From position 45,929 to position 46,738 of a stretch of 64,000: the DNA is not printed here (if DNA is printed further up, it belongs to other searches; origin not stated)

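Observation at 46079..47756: Translationally coupled two-gene module with HEPN-like Rx4H motifs next to tRNA-Glu: candidate uncharacterised toxin/abortive-infection system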

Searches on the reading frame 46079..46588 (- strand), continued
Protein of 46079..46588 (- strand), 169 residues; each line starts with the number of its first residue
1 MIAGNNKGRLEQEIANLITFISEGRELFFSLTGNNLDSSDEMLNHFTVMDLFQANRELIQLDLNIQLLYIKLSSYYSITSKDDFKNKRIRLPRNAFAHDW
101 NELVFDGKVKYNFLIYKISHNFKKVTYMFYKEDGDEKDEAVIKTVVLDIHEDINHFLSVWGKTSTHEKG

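Call 60: find_related_loci(query=A2, collection=viral_contigs, flank=4000)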
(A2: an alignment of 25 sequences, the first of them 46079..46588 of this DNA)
Query A2 (169 aa) in viral_contigs; peptide patterns used: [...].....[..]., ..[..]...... (x = any residue, [..] = any of these).
188 stretches matched a pattern, but none encodes a relative of the query by tblastn (E <= 1e-3).

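Call 62: search_protein_families(library=pfam, alignment_id=A2, max_evalue=10)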
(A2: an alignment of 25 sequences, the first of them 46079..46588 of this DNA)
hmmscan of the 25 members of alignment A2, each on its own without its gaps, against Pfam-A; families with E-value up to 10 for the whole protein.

A. member 1, window:46079-46588:- (169 aa): 0 families

B. families by the number of members that match (of 25 scanned): 13 families
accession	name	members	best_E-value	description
PF05771.16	Pox_A31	1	0.013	Poxvirus A31 protein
PF17018.10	MICSWaP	1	0.031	Spore wall protein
PF07735.22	FBA_2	1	0.053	F-box associated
PF13656.11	RNA_pol_L_2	1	0.059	RNA polymerase Rpb3/Rpb11 dimerisation domain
PF23959.1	DUF7288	1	0.072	Family of unknown function (DUF7288)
PF00602.22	Flu_PB1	1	0.072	Influenza RNA-dependent RNA polymerase subunit PB1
PF18043.6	T4_Rnl2_C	1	0.13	T4 RNA ligase 2 C-terminal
PF21385.2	ACCA_BT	1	0.14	Acetyl-CoA carboxylase, BT domain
PF09320.16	DUF1977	1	0.15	Domain of unknown function (DUF1977)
PF10894.13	DUF2689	1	0.18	Protein of unknown function (DUF2689)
PF01912.23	eIF-6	1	0.31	eIF-6 family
PF24413.1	W02B3_4_N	1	0.53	W02B3.4-like, N-terminal domain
PF18363.6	PI_PP_I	1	1.1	Phosphoinositide phosphatase insertion domain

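Call 72: fold_search(model_id=the predicted structure, library=viral)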
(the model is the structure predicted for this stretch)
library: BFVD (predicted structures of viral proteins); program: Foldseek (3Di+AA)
matches with E <= 10: 714; with E <= 0.001: 0
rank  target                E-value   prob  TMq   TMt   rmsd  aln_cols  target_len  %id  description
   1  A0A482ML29            7.6e-02  0.44  0.22  0.32  10.8       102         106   13  Uncharacterized protein [Burkholderia phage BcepSauron]
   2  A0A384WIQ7            9.2e-02  0.28  0.17  0.26  13.7        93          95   15  (no name in the UniProt tables at hand)
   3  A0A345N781            1.3e-01  0.21  0.19  0.15  13.8        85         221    7  (no name in the UniProt tables at hand)
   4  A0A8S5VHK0            1.3e-01  0.13  0.20  0.19  24.6       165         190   14  MazG-like domain protein [Siphoviridae sp. ctNxi14]
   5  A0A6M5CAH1            1.7e-01  0.14  0.24  0.11  22.4       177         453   14  (no name in the UniProt tables at hand)
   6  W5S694                1.7e-01  0.12  0.21  0.17  16.6       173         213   17  Uncharacterized protein [Pithovirus sibericum]
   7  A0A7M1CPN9            2.3e-01  0.25  0.23  0.31  15.8       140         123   10  (no name in the UniProt tables at hand)
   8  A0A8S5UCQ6            2.5e-01  0.12  0.19  0.10  18.7       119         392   13  Uncharacterized protein [Siphoviridae sp. ctgN495]
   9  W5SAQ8                2.6e-01  0.13  0.17  0.15  15.5       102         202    9  Uncharacterized protein [Pithovirus sibericum]
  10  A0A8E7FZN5            3.0e-01  0.15  0.21  0.13  20.2       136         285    9  (no name in the UniProt tables at hand)
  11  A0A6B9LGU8            3.4e-01  0.10  0.21  0.20  21.1       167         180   11  Uncharacterized protein [Flavobacterium phage vB_FspS_tant8-1]
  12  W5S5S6                3.4e-01  0.07  0.20  0.16  15.2       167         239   15  F-box domain-containing protein [Pithovirus sibericum]
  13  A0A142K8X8            3.6e-01  0.20  0.23  0.33   8.4        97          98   14  Uncharacterized protein [Gordonia phage Yvonnetastic]
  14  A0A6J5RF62            3.8e-01  0.38  0.19  0.22   7.6        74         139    9  DUF7936 domain-containing protein [uncultured Caudovirales phage]
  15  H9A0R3                3.8e-01  0.16  0.19  0.33   5.8        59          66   17  (no name in the UniProt tables at hand)
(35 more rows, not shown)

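Call 75: search_protein_families(library=pfam, proteins=[L028:2192-2965:+, L028:1088-2158:+, L030:807-2138:+, L030:2135-2509:+, L030:2512-3447:+, L030:3451-3951:+, L029:3142-3585:-, L029:1722-3125:-, L029:4675-7536:-, L025:4198-4980:+], max_evalue=0.01)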
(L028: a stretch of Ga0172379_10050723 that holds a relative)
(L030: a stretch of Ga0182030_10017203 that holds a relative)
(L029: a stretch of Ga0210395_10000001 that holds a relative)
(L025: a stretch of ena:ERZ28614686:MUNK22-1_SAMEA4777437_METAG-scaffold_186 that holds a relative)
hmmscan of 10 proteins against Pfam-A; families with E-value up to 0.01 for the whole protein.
L028:2192-2965:+ (257 aa): 0 families

L028:1088-2158:+ (356 aa): 0 families

L030:807-2138:+ (443 aa): 3 families
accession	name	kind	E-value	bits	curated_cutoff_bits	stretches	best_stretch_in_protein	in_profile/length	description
PF20590.3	DUF6791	-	2.5e-51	174.1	25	1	60-211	1-149/149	Domain of unknown function (DUF6791)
PF00899.27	ThiF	-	5.7e-12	45.7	28.1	1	223-350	16-143/238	ThiF family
PF17836.7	PglD_N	-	0.0034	18.3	23.4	1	229-274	1-47/78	PglD N-terminal domain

L030:2135-2509:+ (124 aa): 1 family
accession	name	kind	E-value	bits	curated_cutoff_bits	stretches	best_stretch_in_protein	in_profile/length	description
PF20137.4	DUF6527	-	1.6e-25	89.2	23.6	1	32-90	2-63/63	Family of unknown function (DUF6527)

L030:2512-3447:+ (311 aa): 1 family
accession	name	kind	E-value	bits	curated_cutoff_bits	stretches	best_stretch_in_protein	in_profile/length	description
PF18144.7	SMODS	-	8.9e-13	49.2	26.5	1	3-139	2-134/164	Second Messenger Oligonucleotide or Dinucleotide Synthetase domain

L030:3451-3951:+ (166 aa): 2 families
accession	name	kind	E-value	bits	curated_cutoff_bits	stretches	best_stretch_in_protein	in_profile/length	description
PF18186.6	SLATT_4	-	2.8e-06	27.6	27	1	10-151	6-154/165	SMODS and SLOG-associating 2TM effector domain family 4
PF18181.6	SLATT_1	-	0.0053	17.2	26.3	1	14-122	9-109/122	SMODS and SLOG-associating 2TM effector domain 1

L029:3142-3585:- (147 aa): 1 family
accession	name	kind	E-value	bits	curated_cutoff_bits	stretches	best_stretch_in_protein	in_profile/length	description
PF04266.20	ASCH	-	1.5e-05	26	21.2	1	7-91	1-55/103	ASCH domain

L029:1722-3125:- (467 aa): 1 family
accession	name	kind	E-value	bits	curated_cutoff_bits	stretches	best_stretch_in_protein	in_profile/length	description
PF14236.12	DruA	-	3.1e-06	27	27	1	123-270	60-195/297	Druantia protein DruA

L029:4675-7536:- (953 aa): 1 family
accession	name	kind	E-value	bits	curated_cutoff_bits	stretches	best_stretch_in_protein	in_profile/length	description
PF04851.21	ResIII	-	1e-08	35.7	22.5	1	112-289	8-139/164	Type III restriction enzyme, res subunit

L025:4198-4980:+ (260 aa): 2 families
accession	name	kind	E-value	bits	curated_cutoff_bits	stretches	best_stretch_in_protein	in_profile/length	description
PF01844.29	HNH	-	6.5e-09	36.2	21.4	1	33-72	1-45/47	HNH endonuclease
PF14279.12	HNH_5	-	0.0081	16.5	27.5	0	40-71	10-43/56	HNH endonuclease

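Call 81: search_protein_families(library=ncbifam, proteins=[P0028, P0027], max_evalue=1)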
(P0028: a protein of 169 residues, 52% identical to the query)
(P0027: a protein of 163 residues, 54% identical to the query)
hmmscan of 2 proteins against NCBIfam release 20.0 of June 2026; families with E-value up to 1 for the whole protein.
P0028 (169 aa): 0 families

P0027 (163 aa): 0 families

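Call 82: search_protein_families(library=phrogs, proteins=[window:46079-46588:-, P0028, P0034, L007:5061-5960:+, L012:4210-5982:+], max_evalue=0.1)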
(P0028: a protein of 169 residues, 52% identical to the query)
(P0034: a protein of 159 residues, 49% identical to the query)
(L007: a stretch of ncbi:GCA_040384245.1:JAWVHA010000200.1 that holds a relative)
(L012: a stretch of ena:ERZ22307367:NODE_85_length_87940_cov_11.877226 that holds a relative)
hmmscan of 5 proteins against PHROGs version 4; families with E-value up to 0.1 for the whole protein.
window:46079-46588:- (169 aa): 2 families
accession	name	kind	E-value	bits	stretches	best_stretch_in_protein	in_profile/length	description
phrog_9877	-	unknown function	0.02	15.9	0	59-82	45-68/105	-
phrog_34235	-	unknown function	0.063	14.2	0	116-164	5-53/66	-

P0028 (169 aa): 0 families

P0034 (159 aa): 1 family
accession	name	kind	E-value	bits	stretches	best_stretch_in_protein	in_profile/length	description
phrog_35462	-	unknown function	0.0014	19.9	1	51-148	12-108/121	-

L007:5061-5960:+ (299 aa): 0 families

L012:4210-5982:+ (590 aa): 0 families

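Call 85: find_encoding_contigs(protein=P0011, flank=3000, max_places=2)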
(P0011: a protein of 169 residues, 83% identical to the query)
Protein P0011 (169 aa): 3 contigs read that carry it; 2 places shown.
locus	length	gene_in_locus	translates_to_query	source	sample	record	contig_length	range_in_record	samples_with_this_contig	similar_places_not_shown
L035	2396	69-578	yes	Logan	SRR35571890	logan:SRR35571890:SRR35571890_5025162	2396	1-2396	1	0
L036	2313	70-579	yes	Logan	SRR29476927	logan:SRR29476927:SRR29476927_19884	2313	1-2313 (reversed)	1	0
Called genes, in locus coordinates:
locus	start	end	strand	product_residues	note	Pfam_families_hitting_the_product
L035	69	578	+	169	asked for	-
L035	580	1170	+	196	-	-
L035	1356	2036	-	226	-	PF00072:Response_reg, PF00196:GerE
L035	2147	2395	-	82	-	?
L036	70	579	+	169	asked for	-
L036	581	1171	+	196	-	-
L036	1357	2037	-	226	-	PF00072:Response_reg, PF00196:GerE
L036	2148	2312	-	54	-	?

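Call 90: search_solved_structures(query=L035:580-1167:+, max_evalue=1)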
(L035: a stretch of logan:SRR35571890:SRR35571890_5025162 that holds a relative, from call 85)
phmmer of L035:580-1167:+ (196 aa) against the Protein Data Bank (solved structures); distinct sequences matched with E-value up to 1: 0.
